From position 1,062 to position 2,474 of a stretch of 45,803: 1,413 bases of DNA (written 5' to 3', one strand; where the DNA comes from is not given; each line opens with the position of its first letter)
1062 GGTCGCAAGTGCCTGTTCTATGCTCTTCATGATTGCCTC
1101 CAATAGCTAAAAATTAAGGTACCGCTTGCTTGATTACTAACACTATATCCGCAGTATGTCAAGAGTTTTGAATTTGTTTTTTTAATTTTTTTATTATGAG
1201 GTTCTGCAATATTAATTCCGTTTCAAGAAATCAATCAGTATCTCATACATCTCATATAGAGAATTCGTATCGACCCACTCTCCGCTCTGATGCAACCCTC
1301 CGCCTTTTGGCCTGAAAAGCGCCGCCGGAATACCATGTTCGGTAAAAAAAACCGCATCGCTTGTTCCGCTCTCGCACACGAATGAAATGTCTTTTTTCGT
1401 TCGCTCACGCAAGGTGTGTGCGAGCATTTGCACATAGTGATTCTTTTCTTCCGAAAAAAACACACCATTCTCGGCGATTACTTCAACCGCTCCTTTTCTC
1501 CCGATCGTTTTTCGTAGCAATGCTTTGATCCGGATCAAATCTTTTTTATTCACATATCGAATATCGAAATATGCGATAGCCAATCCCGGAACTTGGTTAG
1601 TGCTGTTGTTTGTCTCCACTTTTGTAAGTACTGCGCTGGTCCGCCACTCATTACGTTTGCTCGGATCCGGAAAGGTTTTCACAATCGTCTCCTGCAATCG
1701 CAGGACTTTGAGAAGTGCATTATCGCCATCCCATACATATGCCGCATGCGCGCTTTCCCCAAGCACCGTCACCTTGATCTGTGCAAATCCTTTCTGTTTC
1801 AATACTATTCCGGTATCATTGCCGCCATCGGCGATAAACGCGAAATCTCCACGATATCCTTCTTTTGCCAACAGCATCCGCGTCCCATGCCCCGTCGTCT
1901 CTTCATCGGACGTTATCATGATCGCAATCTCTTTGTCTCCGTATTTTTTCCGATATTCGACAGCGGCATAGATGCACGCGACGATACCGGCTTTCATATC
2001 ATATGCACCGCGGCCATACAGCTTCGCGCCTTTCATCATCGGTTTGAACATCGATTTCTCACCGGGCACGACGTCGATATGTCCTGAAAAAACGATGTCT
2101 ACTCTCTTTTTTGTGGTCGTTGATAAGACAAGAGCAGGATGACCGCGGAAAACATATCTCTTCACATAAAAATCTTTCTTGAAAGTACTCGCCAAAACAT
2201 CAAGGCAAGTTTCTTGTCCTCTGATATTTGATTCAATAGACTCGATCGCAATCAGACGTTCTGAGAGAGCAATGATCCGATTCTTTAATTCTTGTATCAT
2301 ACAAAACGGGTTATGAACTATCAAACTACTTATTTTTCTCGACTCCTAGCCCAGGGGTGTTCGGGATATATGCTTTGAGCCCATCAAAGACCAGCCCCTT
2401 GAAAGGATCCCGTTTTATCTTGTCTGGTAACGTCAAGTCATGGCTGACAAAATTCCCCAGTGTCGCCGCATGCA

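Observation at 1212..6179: Translationally coupled ThrC-like PLP enzyme / PGM1-like ATP-grasp / dipeptide epimerase / M20 peptidase operon of unassigned function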

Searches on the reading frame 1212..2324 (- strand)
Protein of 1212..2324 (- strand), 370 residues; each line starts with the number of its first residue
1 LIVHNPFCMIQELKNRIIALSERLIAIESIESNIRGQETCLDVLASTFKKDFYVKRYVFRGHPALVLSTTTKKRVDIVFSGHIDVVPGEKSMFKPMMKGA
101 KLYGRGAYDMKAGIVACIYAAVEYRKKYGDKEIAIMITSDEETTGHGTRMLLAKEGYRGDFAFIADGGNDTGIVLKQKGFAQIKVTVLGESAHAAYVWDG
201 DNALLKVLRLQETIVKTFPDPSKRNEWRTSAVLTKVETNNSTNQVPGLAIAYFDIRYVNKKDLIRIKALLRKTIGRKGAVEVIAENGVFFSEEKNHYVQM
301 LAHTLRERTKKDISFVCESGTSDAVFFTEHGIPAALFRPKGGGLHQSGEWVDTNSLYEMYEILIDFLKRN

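Call 3: search_protein_families(library=pfam, proteins=[window:1212-2324:-], max_evalue=0.01)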
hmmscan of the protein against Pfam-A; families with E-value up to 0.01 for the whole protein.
window:1212-2324:- (370 aa): 3 families
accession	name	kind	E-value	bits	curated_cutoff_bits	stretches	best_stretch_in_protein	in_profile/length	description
PF01546.33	Peptidase_M20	-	5.6e-26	92.1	24.6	1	79-368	2-205/206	Peptidase family M20/M25/M40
PF07687.19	M20_dimer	-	6.7e-14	52.2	21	1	176-277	2-102/107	Peptidase dimerisation domain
PF04389.22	Peptidase_M28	-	3.4e-06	27.3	21.3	0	74-152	12-77/193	Peptidase family M28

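Call 4: search_protein_families(library=ncbifam, proteins=[window:1212-2324:-], max_evalue=0.01)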
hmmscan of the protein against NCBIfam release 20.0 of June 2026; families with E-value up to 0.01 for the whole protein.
window:1212-2324:- (370 aa): 51 families (the best 25 are shown)
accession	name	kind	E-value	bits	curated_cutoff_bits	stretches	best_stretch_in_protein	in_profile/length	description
NF009557.0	PRK13009.1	equivalog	3.8e-45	154.6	284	1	16-368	4-372/377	succinyl-diaminopimelate desuccinylase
TIGR01910.1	DapE-ArgE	subfamily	4.1e-44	151.3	217.6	1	19-362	2-373/373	ArgE/DapE family deacylase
NF006399.0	PRK08651.1-2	equivalog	1.9e-43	149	381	1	14-368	3-402/405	succinyl-diaminopimelate desuccinylase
NF006400.0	PRK08651.1-3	equivalog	3.2e-38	131.6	374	1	62-369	70-405/410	succinyl-diaminopimelate desuccinylase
TIGR01246.1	dapE_proteo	equivalog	4.2e-35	121.4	361.8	1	19-368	3-368/370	succinyl-diaminopimelate desuccinylase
NF006365.0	PRK08588.1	subfamily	1.2e-31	110.4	289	1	70-363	61-373/383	succinyl-diaminopimelate desuccinylase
TIGR01900.1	dapE-gram_pos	equivalog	3.9e-30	105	304.2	1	21-368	6-351/351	succinyl-diaminopimelate desuccinylase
NF010589.0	PRK13983.1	equivalog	2.7e-28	99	333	1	9-367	8-406/409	M20 family metallo-hydrolase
NF005306.0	PRK06837.1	subfamily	6.3e-27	94.4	376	2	75-214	98-243/427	ArgE/DapE family deacylase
NF005602.0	PRK07338.1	equivalog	2.3e-25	89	357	1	62-359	82-388/409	hydrolase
NF004788.0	PRK06133.1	subfamily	7.6e-25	87.7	349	1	12-356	41-399/417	glutamate carboxypeptidase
TIGR01892.1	AcOrn-deacetyl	equivalog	1.1e-23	83.8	297.7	1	69-362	53-360/365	acetylornithine deacetylase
NF006326.0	PRK08554.1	equivalog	2.4e-23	82.7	354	2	61-187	59-191/446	peptidase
NF005710.0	PRK07522.1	subfamily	6.5e-23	81.5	412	1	17-363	10-381/391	acetylornithine deacetylase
NF001747.0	PRK00466.1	equivalog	1.8e-21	76.3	288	1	75-325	61-296/346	N-acetyl-lysine deacetylase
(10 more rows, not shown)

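Call 30: search_solved_structures(query=window:1212-2324:-, max_evalue=1e-8, show_alignments=1)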
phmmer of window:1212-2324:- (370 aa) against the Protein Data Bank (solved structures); distinct sequences matched with E-value up to 1e-8: 16.
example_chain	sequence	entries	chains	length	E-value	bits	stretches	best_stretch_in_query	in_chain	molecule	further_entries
2rb7_A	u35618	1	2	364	3.3e-31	111.6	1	16-366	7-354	Peptidase, M20/M25/M40 family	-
5vo3_A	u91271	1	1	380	1.1e-16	63.9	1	13-362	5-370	Succinyl-diaminopimelate desuccinylase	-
3ic1_A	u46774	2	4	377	2.1e-16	62.9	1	13-362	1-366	Succinyl-diaminopimelate desuccinylase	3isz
7lgp_A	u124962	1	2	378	4e-15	58.7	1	77-357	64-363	Succinyl-diaminopimelate desuccinylase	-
7t1q_A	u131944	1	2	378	5.9e-15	58.2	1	38-364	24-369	Succinyl-diaminopimelate desuccinylase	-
8f8o_A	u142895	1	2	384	6e-15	58.2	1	38-364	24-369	Succinyl-diaminopimelate desuccinylase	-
3pfo_A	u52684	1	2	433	1.3e-14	57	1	73-211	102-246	putative acetylornithine deacetylase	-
7uoi_A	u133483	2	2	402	2.9e-13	52.6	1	16-361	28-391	succinyl-diaminopimelate desuccinylase | Probable succinyl-diaminopimelate desuccinylase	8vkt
4h2k_A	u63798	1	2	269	7.9e-13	51.2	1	13-146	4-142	Succinyl-diaminopimelate desuccinylase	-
7m6u_A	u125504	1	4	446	3.3e-11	45.8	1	79-271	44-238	Carboxypeptidase G2 circular permuation pro-domain fusion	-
1cg2_A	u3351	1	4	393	3.7e-11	45.7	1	77-271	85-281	CARBOXYPEPTIDASE G2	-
1vgy_A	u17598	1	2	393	4.8e-11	45.3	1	21-359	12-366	succinyl-diaminopimelate desuccinylase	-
4o23_A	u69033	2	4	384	5.1e-11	45.2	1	20-359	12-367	Succinyl-diaminopimelate desuccinylase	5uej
4ppz_A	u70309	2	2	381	5.3e-11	45.2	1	21-359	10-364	Succinyl-diaminopimelate desuccinylase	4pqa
6xj5_A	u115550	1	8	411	8.4e-11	44.5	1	77-271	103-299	Carboxypeptidase G2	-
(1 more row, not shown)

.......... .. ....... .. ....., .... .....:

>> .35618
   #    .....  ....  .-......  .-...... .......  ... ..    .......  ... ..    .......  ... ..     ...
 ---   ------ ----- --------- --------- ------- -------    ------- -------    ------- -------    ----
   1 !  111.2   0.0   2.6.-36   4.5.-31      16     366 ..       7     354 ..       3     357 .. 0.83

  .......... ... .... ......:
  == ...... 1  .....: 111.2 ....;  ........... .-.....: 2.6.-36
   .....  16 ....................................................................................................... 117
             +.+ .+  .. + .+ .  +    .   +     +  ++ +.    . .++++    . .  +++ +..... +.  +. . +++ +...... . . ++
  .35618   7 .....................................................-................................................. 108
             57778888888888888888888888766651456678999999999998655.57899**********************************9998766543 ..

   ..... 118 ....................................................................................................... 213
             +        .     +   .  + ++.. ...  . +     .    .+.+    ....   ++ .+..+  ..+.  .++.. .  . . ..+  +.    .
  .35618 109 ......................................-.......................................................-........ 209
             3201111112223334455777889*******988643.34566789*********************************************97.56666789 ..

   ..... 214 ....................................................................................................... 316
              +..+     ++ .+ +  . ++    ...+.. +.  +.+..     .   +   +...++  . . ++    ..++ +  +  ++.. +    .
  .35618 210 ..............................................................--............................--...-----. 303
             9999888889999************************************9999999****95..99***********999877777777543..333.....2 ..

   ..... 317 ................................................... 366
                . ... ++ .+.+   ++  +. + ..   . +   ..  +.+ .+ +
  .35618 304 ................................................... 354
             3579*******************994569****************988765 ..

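Call 94: search_solved_structures(query=window:1212-2324:-, max_evalue=1e-14, show_alignments=3)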
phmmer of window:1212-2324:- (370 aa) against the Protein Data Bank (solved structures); distinct sequences matched with E-value up to 1e-14: 6.
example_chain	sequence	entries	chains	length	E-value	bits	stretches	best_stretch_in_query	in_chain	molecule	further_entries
2rb7_A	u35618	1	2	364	3.3e-31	111.6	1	16-366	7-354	Peptidase, M20/M25/M40 family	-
5vo3_A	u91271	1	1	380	1.1e-16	63.9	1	13-362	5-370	Succinyl-diaminopimelate desuccinylase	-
3ic1_A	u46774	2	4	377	2.1e-16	62.9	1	13-362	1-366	Succinyl-diaminopimelate desuccinylase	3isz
7lgp_A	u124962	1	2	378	4e-15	58.7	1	77-357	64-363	Succinyl-diaminopimelate desuccinylase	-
7t1q_A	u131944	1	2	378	5.9e-15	58.2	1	38-364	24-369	Succinyl-diaminopimelate desuccinylase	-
8f8o_A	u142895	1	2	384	6e-15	58.2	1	38-364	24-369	Succinyl-diaminopimelate desuccinylase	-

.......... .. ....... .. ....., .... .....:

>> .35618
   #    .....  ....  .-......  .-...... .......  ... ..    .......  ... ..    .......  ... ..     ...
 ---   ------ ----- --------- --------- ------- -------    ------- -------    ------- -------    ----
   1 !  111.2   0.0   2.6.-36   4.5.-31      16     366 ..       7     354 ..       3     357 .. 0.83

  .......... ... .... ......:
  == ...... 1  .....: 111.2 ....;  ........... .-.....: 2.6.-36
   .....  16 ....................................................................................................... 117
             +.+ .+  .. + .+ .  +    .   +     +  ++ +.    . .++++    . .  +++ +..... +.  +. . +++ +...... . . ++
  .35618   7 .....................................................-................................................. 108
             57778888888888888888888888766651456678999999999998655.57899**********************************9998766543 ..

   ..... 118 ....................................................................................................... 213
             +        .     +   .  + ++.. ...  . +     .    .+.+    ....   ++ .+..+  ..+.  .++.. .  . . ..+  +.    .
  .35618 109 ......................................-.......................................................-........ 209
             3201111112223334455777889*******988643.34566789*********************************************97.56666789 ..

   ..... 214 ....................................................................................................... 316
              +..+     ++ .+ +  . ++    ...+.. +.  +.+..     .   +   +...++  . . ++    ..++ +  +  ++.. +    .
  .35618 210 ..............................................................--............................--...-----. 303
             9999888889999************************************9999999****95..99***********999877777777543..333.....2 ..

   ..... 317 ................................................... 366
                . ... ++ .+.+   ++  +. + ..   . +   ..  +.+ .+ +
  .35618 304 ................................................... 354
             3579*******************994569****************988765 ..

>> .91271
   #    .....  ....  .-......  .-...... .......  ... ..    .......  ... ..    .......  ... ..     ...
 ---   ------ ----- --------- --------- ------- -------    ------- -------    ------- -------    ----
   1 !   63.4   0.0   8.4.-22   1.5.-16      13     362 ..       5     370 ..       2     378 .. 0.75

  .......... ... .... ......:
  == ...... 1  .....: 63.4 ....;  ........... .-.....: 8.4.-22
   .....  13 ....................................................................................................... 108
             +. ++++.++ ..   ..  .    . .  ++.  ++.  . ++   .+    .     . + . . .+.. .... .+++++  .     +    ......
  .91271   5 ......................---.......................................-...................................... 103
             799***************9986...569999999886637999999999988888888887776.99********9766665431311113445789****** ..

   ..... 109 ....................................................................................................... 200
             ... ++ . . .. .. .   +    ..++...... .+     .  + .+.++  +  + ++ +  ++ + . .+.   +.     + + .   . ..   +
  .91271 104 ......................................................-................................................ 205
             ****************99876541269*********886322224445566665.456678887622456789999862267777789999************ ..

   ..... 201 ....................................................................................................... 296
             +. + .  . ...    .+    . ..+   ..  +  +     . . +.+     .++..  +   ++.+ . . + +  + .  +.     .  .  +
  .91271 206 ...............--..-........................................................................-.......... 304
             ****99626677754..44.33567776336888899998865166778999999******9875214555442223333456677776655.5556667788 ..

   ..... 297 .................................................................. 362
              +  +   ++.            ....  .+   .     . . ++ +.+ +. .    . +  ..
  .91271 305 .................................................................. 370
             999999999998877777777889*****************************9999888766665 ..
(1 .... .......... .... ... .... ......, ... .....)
